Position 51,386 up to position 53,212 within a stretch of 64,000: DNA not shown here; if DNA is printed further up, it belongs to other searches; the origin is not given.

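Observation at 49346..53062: PrnB-like haem enzyme in a non-pyrrolnitrin context: candidate undescribed tryptophan-rearranging three-gene unit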

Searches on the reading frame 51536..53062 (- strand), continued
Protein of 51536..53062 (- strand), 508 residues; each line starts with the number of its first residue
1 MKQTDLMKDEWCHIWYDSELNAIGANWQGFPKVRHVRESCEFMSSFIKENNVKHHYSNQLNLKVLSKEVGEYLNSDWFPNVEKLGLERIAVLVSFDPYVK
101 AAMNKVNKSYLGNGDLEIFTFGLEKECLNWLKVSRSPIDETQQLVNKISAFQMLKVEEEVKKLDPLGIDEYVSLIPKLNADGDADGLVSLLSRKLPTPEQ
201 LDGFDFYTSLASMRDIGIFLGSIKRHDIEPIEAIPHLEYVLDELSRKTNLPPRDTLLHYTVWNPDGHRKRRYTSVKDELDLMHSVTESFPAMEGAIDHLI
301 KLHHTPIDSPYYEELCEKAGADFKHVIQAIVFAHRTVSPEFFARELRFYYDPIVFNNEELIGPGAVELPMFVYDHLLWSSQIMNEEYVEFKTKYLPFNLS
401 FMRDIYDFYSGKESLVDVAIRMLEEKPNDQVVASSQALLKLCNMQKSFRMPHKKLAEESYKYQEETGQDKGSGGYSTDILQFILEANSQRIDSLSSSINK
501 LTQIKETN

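Call 19: find_encoding_contigs(protein=P0007, flank=8000, max_places=3)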
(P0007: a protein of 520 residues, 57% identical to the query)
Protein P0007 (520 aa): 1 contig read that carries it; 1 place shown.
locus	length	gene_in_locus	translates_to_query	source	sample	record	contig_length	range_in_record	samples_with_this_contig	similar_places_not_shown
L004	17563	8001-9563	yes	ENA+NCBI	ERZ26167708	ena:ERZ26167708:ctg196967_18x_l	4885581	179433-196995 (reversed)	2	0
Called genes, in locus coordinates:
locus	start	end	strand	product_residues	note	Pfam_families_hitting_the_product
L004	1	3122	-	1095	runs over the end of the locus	PF01433:Peptidase_M1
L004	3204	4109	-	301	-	PF02463:SMC_N (faint), PF00005:ABC_tran, PF13476:AAA_23 (faint), PF13304:AAA_21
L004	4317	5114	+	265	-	PF06580:His_kinase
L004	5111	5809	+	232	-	PF00072:Response_reg, PF04397:LytTR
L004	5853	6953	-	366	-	PF00512:HisKA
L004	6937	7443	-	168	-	PF00025:Arf, PF00071:Ras, PF04670:Gtr1_RagA (weak), PF08477:Roc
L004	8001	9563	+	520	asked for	PF08933:PrnB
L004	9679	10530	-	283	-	-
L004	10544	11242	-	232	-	-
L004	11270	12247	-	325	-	PF26696:PTL_trimer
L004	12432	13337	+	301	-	PF00892:EamA, PF03151:TPT (weak), PF00892:EamA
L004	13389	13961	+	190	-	PF00440:TetR_N, PF22604:TetR_HI_0893_C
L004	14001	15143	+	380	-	PF00753:Lactamase_B (weak), PF13483:Lactamase_B_3, PF12706:Lactamase_B_2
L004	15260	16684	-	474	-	PF08309:LVIVD (faint)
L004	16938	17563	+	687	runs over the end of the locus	PF13600:DUF4140, PF13598:DUF4139, PF13620:CarboxypepD_reg, PF13715:CarbopepD_reg_2, PF07715:Plug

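Call 21: find_encoding_contigs(protein=P0005, flank=8000, max_places=2)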
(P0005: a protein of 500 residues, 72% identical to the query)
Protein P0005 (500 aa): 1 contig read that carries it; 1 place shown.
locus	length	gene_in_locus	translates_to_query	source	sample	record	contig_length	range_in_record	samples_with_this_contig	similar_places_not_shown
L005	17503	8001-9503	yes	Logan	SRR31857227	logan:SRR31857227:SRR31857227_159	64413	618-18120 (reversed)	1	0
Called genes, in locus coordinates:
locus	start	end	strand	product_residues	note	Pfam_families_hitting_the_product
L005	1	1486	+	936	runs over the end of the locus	PF02739:5_3_exonuc_N, PF01367:5_3_exonuc, PF01612:DNA_pol_A_exo1, PF22619:DNA_polI_exo1, PF00476:DNA_pol_A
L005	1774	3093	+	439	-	PF18962:Por_Secre_tail (faint)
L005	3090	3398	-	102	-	PF01894:YjbQ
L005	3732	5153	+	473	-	PF12833:HTH_18, PF00165:HTH_AraC (faint)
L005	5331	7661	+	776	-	PF18962:Por_Secre_tail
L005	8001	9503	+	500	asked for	PF08933:PrnB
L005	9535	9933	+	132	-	-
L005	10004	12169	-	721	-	PF00930:DPPIV_N, PF12146:Hydrolase_4 (faint), PF05448:AXE1 (weak), PF02129:Peptidase_S15, PF00326:Peptidase_S9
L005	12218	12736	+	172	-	PF11969:DcpS_C, PF01230:HIT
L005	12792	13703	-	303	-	PF00126:HTH_1, PF03466:LysR_substrate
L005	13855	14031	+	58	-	-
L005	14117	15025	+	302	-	PF00892:EamA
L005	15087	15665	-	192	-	-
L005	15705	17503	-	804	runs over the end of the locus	?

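Call 22: find_encoding_contigs(protein=P0009, flank=8000, max_places=2)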
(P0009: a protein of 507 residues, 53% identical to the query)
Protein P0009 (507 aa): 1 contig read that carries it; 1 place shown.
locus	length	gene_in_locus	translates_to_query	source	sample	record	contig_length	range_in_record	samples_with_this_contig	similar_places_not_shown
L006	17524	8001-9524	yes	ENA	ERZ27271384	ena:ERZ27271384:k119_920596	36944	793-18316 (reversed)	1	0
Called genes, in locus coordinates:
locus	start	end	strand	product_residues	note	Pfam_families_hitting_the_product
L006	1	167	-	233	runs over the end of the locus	PF13386:DsbD_2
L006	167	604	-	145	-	PF05751:FixH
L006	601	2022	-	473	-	PF12801:Fer4_5, PF12838:Fer4_7 (weak), PF13187:Fer4_9 (weak), PF13237:Fer4_10 (weak), PF13484:Fer4_16 (weak), PF13534:Fer4_17 (weak), PF13746:Fer4_18, PF11614:FixG_C, +1 more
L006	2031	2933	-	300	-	PF14715:FixP_N, PF00034:Cytochrom_C (weak), PF13442:Cytochrome_CBB3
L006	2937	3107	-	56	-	-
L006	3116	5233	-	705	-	PF00115:COX1, PF02433:FixO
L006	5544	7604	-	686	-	PF00672:HAMP (faint), PF18947:HAMP_2, PF00015:MCPsignal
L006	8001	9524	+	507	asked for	PF08933:PrnB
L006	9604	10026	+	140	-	-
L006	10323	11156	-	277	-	PF00582:Usp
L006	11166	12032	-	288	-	PF00582:Usp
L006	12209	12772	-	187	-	PF05163:DinB (weak), PF12867:DinB_2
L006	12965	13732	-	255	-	PF00582:Usp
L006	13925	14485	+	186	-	-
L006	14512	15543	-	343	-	PF01208:URO-D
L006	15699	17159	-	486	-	PF07719:TPR_2 (faint), PF13176:TPR_7 (faint), PF13374:TPR_10 (faint), PF13181:TPR_8 (faint), PF13424:TPR_12, PF00515:TPR_1 (weak), PF13424:TPR_12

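Call 23: find_encoding_contigs(protein=P0002, flank=8000, max_places=2)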
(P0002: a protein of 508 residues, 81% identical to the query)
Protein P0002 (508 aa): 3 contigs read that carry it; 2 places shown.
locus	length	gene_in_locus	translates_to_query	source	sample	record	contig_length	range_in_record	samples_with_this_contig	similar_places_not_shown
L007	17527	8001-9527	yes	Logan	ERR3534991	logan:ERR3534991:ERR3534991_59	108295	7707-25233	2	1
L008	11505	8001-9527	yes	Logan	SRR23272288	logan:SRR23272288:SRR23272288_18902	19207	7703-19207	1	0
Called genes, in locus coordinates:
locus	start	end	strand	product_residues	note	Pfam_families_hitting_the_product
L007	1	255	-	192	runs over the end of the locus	PF01025:GrpE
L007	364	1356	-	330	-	PF01018:GTP1_OBG, PF01926:MMR_HSR1, PF02421:FeoB_N, PF16897:MMR_HSR1_Xtn (faint)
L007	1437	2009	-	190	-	PF00406:ADK, PF13238:AAA_18 (weak), PF13671:AAA_33 (weak), PF13207:AAA_17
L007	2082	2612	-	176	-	PF00156:Pribosyltran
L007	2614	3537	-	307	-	PF01546:Peptidase_M20, PF05343:Peptidase_M42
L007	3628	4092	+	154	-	-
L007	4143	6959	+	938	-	PF02739:5_3_exonuc_N, PF01367:5_3_exonuc, PF01612:DNA_pol_A_exo1, PF22619:DNA_polI_exo1, PF00476:DNA_pol_A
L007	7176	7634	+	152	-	-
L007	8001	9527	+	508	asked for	PF08933:PrnB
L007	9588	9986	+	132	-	-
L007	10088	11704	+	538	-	PF03486:HI0933_like (faint), PF07992:Pyr_redox_2, PF13241:NAD_binding_7 (faint), PF13450:NAD_binding_8 (faint), PF13738:Pyr_redox_3, PF13434:Lys_Orn_oxgnase (weak)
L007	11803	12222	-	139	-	PF01894:YjbQ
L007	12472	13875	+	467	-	PF12833:HTH_18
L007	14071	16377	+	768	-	PF18962:Por_Secre_tail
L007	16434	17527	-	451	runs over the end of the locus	-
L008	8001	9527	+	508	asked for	PF08933:PrnB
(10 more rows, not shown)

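Call 26: find_encoding_contigs(protein=P0010, flank=8000, max_places=2)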
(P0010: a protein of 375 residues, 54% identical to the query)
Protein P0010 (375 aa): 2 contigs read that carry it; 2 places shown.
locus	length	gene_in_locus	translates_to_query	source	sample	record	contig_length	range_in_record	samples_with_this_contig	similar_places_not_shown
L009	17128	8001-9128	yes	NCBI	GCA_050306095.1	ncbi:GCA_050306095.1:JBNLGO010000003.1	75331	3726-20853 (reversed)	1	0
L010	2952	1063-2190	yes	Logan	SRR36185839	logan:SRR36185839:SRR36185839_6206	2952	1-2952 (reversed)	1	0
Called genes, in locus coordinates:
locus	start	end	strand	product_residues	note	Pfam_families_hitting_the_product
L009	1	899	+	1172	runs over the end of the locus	PF23748:Beta-prop_LRRK2 (faint), PF07494:Reg_prop (faint), PF08450:SGL (faint), PF07495:Y_Y_Y, PF28159:CEP89 (faint), PF02518:HATPase_c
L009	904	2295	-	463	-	PF05684:DUF819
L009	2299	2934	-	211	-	PF00293:NUDIX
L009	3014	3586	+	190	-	PF02545:Maf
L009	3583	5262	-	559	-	PF13231:PMT_2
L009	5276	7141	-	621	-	PF13439:Glyco_transf_4, PF00534:Glycos_transf_1, PF13692:Glyco_trans_1_4, PF13524:Glyco_trans_1_2 (weak), PF00535:Glycos_transf_2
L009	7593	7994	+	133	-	-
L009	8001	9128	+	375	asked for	PF08933:PrnB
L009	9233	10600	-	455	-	PF25919:BSH_CusB (faint), PF25917:BSH_RND, PF25973:BSH_CzcB (faint), PF26002:Beta-barrel_AprE, PF25975:CzcB_C (weak), PF25989:YknX_C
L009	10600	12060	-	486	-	PF02321:OEP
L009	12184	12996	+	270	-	PF01063:Aminotran_4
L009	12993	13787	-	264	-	PF00303:Thymidylat_synt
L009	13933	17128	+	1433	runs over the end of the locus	-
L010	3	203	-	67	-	?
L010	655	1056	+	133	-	-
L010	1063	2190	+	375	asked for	PF08933:PrnB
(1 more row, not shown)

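Call 27: find_encoding_contigs(protein=P0032, flank=8000, max_places=2)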
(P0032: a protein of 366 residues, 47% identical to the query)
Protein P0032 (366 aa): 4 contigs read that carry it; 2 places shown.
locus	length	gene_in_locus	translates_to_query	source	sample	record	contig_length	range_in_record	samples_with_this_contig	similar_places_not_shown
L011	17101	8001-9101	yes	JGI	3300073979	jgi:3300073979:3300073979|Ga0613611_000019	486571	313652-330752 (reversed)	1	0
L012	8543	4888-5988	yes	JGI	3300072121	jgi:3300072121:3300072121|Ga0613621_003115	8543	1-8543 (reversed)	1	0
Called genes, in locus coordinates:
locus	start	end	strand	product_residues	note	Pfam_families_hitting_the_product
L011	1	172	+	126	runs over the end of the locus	PF00072:Response_reg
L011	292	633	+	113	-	PF00126:HTH_1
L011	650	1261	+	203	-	PF00174:Oxidored_molyb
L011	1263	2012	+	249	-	PF13531:SBP_bac_11, PF01547:SBP_bac_1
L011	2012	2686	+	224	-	PF00528:BPD_transp_1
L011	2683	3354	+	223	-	PF00005:ABC_tran, PF02463:SMC_N (faint), PF13304:AAA_21 (faint)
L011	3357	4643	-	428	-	PF00083:Sugar_tr, PF07690:MFS_1, PF00083:Sugar_tr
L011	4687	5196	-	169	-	PF13563:2_5_RNA_ligase2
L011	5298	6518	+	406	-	PF00534:Glycos_transf_1, PF13692:Glyco_trans_1_4, PF13524:Glyco_trans_1_2 (weak)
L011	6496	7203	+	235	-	PF00132:Hexapep (faint), PF14602:Hexapep_2 (faint)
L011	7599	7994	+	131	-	-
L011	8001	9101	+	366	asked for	PF08933:PrnB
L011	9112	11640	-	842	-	PF07715:Plug, PF00593:TonB_dep_Rec_b-barrel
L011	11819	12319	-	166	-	PF02472:ExbD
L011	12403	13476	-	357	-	-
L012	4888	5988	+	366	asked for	PF08933:PrnB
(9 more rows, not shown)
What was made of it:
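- STAS gene lies 7 bp upstream in unfused loci (calls 26, 27).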

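Call 46: find_related_loci(query=A2, collection=metagenome_contigs, flank=6000)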
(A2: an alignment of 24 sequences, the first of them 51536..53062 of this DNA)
Query A2 (508 aa) in metagenome_contigs; peptide patterns used: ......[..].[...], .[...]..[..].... (x = any residue, [..] = any of these).
241 stretches matched a pattern; 62 encode a relative of the query (tblastn E <= 1e-3); 62 distinct loci.
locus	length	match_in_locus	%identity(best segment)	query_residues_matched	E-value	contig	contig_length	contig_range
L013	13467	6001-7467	46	11-498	1e-149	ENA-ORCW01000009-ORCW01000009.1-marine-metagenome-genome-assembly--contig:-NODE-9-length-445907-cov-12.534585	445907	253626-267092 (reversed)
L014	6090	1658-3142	45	1-501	9e-143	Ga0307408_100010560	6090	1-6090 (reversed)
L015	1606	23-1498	44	6-498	1e-146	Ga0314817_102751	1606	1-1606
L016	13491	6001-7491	45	1-501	2e-141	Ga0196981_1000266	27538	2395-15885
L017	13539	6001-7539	41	6-498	4e-123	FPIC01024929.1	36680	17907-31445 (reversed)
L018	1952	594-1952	45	1-456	2e-128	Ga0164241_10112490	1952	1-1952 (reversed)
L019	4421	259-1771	50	1-499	5e-135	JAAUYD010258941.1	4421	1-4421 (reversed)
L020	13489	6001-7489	53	1-498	1e-128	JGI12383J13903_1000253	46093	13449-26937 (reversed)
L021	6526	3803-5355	50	1-499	4e-109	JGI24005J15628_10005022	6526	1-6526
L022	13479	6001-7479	37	6-484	4e-107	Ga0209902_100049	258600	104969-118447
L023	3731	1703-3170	48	6-498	4e-118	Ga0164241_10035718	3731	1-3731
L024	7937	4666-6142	46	1-497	3e-118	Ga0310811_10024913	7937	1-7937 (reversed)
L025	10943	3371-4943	46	16-498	6e-114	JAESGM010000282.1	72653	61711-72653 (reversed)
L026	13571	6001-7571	49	1-494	3e-98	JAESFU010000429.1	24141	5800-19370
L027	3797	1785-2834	45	160-499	4e-92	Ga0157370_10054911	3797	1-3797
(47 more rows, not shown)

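Call 51: predict_structure(alignment_id=A2)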
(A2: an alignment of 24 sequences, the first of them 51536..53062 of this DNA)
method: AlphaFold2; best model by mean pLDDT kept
length: 508 residues; sequences in the alignment: 24
mean_pLDDT: 83.5   pTM: 0.72
mean pLDDT of the five models: 83.5, 82.4, 79.1, 77.9, 76.3
residues with pLDDT >= 90: 204; 70-90: 226; 50-70: 57; < 50: 21
segments of 3 or more residues with pLDDT < 50: 128-138, 470-473
pLDDT, mean of each block of 10 residues (from residue 1): 76 81 88 94 95 86 87 93 88 78 85 74 50 44 60 70 93 94 96 95 88 92 88 93 89 77 90 90 88 89 86 90 91 88 75 79 67 93 86 81 86 95 95 97 88 76 63 63 91 95 65
secondary structure, 60 per line:
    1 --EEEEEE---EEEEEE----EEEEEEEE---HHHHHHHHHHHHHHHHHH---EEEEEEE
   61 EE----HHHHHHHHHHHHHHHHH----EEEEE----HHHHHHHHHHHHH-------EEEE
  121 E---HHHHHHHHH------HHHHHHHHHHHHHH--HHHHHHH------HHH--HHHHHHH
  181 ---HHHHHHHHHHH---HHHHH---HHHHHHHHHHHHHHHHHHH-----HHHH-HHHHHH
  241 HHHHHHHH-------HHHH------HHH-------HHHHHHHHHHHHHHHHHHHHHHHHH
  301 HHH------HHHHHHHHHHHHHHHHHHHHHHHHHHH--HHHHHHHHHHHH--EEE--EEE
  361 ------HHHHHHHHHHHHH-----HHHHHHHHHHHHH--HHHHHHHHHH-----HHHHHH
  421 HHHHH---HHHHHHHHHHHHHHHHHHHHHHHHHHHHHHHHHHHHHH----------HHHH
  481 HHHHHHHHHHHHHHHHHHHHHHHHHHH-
elements in order: E3-8 E12-17 E22-29 H33-50 E54-62 H67-83 E88-92 H97-109 E117-121 H125-133 H140-153 H156-162 H174-180 H184-194 H198-202 H206-224 H230-233 H235-248 H256-259 H276-303 H310-336 H339-350 E353-355 E358-360 H367-379 H385-397 H400-409 H415-425 H429-466 H477-507

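Call 55: fold_search(model_id=the predicted structure, library=pdb)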
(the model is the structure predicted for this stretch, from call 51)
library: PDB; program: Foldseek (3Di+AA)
matches with E <= 10: 588; with E <= 0.001: 141
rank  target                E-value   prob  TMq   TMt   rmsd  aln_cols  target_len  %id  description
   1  2x67                  3.8e-19  1.00  0.64  0.91   2.6       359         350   38  The ternary complex of PrnB (the second enzyme in pyrrolnitrin biosynthesis pathway), tryptophan and cyanide (released 2010-03-02)
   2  2v7k                  8.9e-19  1.00  0.63  0.92   2.5       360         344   36  PrnB D-tryptophan complex (released 2007-08-07)
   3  9dfl_A                2.0e-18  1.00  0.64  0.92   2.0       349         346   28  Crystal structure of PrnB in complex with 3-indolepropionic acid (released 2025-04-16)
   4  9dfg_B                3.1e-18  1.00  0.62  0.89   2.6       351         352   29  Crystal structure of PrnB in complex with 7-Cl-Trp (released 2025-04-16)
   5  2v7m                  3.4e-18  1.00  0.63  0.92   2.0       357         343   37  PrnB 7-Cl-D-tryptophan complex (released 2007-08-07)
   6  2v7i                  3.4e-18  1.00  0.63  0.91   2.6       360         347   37  PrnB native (released 2007-08-07)
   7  9dfg_A                5.1e-18  1.00  0.63  0.89   2.5       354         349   29  Crystal structure of PrnB in complex with 7-Cl-Trp (released 2025-04-16)
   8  9dfi_B                5.1e-18  1.00  0.63  0.89   2.6       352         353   29  Crystal structure of PrnB in complex with Tryptophan (released 2025-04-16)
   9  9dfm_A                7.9e-18  1.00  0.62  0.90   2.5       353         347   29  Crystal structure of PrnB in complex with tryptamine (released 2025-04-16)
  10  9dfi_A                7.9e-18  1.00  0.62  0.89   2.6       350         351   29  Crystal structure of PrnB in complex with Tryptophan (released 2025-04-16)
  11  9dfl_B                1.0e-17  1.00  0.63  0.89   2.6       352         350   29  Crystal structure of PrnB in complex with 3-indolepropionic acid (released 2025-04-16)
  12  2v7j                  1.4e-17  1.00  0.63  0.92   2.5       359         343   37  PrnB L-tryptophan complex (released 2007-08-07)
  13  2nwb_A                6.9e-08  1.00  0.50  0.65  11.4       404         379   15  Crystal Structure of a Putative 2,3-dioxygenase (SO4414) from Shewanella oneidensis in complex with ferric heme. North (released 2006-12-19)
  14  2nwb_B                1.8e-07  1.00  0.50  0.68   4.4       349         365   15  Crystal Structure of a Putative 2,3-dioxygenase (SO4414) from Shewanella oneidensis in complex with ferric heme. North (released 2006-12-19)
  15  1zee_A                4.0e-07  1.00  0.49  0.67   8.7       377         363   14  X-Ray Crystal Structure of Protein SO4414 from Shewanella oneidensis. Northeast Structural Genomics Consortium Target  (released 2005-05-03)
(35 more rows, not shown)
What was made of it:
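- On PrnB family (Pfam PF08933 / DUF1864): Model pLDDT 83.5; Foldseek 2x67 E=3.8e-19, TM 0.91, rmsd 2.6 A; 9dfl TM 0.92, rmsd 2.0 A (calls 51, 55)
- The family-specific PrnB motifs are retained, and the structural match to PrnB (TM 0.9) is far better than to IDO or SO4414 (TM 0.55-0.68) (call 55).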
